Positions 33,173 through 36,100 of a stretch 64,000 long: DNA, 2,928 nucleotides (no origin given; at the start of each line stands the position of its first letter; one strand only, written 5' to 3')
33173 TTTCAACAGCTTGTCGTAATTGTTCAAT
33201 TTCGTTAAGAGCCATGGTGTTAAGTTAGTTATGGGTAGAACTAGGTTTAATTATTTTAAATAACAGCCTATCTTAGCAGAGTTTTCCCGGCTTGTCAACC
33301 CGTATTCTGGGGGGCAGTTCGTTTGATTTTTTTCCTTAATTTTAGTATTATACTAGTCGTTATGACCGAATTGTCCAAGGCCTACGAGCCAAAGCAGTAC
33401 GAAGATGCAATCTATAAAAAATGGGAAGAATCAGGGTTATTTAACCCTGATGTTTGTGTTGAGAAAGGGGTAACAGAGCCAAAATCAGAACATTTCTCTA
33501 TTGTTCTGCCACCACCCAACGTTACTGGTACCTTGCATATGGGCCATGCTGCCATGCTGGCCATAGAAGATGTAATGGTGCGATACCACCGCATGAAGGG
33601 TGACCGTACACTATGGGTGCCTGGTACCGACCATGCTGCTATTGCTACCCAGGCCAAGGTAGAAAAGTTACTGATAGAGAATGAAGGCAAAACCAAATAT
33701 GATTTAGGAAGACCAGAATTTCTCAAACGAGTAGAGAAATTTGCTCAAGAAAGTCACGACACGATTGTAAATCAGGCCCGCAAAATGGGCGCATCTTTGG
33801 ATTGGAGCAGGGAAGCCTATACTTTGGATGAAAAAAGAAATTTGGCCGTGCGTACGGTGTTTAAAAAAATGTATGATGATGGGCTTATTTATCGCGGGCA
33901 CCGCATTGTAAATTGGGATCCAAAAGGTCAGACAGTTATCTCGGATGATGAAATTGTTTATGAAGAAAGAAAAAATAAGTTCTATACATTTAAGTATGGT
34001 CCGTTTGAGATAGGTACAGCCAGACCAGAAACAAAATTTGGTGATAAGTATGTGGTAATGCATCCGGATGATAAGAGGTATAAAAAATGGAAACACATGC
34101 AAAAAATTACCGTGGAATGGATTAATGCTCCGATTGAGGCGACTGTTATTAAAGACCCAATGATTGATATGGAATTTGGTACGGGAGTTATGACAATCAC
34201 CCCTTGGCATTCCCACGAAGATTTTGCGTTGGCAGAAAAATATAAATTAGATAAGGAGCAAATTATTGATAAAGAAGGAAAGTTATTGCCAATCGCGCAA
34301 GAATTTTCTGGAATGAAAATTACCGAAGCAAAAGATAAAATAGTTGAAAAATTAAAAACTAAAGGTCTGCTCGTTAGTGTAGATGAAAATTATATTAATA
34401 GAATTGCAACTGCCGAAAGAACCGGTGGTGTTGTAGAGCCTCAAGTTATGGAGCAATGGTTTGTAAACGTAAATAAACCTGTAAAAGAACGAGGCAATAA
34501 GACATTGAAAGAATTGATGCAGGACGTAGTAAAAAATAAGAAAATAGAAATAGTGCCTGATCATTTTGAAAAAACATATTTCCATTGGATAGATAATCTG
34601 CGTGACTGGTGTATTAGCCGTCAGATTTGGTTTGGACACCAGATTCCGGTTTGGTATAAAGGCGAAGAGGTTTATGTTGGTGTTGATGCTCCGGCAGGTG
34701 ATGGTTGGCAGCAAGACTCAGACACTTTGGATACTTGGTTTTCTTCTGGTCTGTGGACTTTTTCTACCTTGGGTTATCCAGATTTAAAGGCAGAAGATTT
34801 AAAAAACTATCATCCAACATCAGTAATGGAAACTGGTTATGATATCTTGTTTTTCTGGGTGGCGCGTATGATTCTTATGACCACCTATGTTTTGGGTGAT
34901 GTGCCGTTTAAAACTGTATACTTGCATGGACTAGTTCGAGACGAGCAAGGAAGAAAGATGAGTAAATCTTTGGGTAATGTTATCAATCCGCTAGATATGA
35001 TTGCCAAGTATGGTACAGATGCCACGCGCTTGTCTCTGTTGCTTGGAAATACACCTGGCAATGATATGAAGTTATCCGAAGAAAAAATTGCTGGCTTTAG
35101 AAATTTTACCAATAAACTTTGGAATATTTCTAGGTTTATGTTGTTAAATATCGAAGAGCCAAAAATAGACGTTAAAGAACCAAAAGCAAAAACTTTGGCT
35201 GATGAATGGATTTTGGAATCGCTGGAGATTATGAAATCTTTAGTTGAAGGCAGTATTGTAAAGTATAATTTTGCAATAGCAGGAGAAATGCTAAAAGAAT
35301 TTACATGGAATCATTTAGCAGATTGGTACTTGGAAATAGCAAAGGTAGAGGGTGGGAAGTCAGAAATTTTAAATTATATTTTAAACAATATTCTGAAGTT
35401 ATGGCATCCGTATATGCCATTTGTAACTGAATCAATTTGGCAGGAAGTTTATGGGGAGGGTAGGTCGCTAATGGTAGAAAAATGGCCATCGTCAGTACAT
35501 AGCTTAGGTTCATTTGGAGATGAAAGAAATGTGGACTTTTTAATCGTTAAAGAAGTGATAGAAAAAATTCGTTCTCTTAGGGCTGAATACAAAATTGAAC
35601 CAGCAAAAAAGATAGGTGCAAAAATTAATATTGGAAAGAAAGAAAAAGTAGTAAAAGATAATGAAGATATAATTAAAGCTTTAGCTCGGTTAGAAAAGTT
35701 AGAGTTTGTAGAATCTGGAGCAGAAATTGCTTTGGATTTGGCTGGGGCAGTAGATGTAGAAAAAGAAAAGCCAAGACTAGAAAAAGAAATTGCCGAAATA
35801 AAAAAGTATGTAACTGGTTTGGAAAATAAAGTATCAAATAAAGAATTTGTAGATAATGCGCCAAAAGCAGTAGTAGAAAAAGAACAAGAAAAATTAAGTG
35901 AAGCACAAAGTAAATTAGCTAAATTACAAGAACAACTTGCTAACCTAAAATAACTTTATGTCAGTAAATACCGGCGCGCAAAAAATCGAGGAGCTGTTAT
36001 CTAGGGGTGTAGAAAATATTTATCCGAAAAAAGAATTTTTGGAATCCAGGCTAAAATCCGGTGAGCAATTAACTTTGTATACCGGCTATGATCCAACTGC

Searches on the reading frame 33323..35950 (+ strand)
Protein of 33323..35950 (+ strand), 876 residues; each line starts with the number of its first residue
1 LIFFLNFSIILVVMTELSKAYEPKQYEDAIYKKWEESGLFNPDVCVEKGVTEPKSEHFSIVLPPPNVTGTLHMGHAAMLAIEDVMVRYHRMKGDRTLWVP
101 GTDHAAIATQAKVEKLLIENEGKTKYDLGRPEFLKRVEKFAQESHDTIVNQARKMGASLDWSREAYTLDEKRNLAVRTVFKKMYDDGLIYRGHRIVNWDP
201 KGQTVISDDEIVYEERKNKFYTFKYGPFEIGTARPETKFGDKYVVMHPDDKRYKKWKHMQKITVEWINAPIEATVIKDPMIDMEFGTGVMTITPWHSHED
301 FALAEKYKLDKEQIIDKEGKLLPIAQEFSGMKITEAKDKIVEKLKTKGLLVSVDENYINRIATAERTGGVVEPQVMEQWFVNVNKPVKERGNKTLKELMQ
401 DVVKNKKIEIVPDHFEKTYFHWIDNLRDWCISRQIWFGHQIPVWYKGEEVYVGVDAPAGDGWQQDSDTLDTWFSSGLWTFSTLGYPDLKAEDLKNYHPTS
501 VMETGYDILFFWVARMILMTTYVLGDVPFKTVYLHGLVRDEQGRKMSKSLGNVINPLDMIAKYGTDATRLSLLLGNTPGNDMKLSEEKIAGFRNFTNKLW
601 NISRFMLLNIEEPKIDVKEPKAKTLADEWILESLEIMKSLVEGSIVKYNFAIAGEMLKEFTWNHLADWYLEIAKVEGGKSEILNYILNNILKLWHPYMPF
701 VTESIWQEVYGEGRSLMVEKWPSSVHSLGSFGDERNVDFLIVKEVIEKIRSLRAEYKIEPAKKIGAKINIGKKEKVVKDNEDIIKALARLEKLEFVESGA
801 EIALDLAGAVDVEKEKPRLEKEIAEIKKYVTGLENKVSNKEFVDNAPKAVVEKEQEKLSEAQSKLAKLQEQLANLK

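Call 87: search_protein_families(library=pfam, proteins=[window:33323-35950:+], max_evalue=0.001)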
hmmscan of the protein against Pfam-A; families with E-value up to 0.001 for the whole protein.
window:33323-35950:+ (876 aa): 6 families
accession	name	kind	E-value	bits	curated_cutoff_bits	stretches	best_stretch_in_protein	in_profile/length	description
PF00133.28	tRNA-synt_1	-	1.7e-132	442.5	22.7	2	30-452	2-256/414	tRNA synthetases class I (I, L, M and V)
PF08264.19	Anticodon_1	-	4.8e-29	101.6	25.1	1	627-764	1-144/148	Anticodon-binding domain of tRNA ligase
PF09334.17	tRNA-synt_1g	-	2e-21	76.6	20.1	3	65-211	8-135/391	tRNA synthetases class I (M)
PF10458.14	Val_tRNA-synt_C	-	5.3e-16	59.1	25.9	1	811-876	1-66/66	Valyl tRNA synthetase tRNA binding arm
PF01406.26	tRNA-synt_1e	-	5.2e-06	26.5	27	0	522-589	230-296/301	tRNA synthetases class I (C) catalytic domain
PF13603.12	tRNA-synt_1_2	-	8.7e-06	25.8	25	0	282-322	107-147/185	Leucyl-tRNA synthetase, editing domain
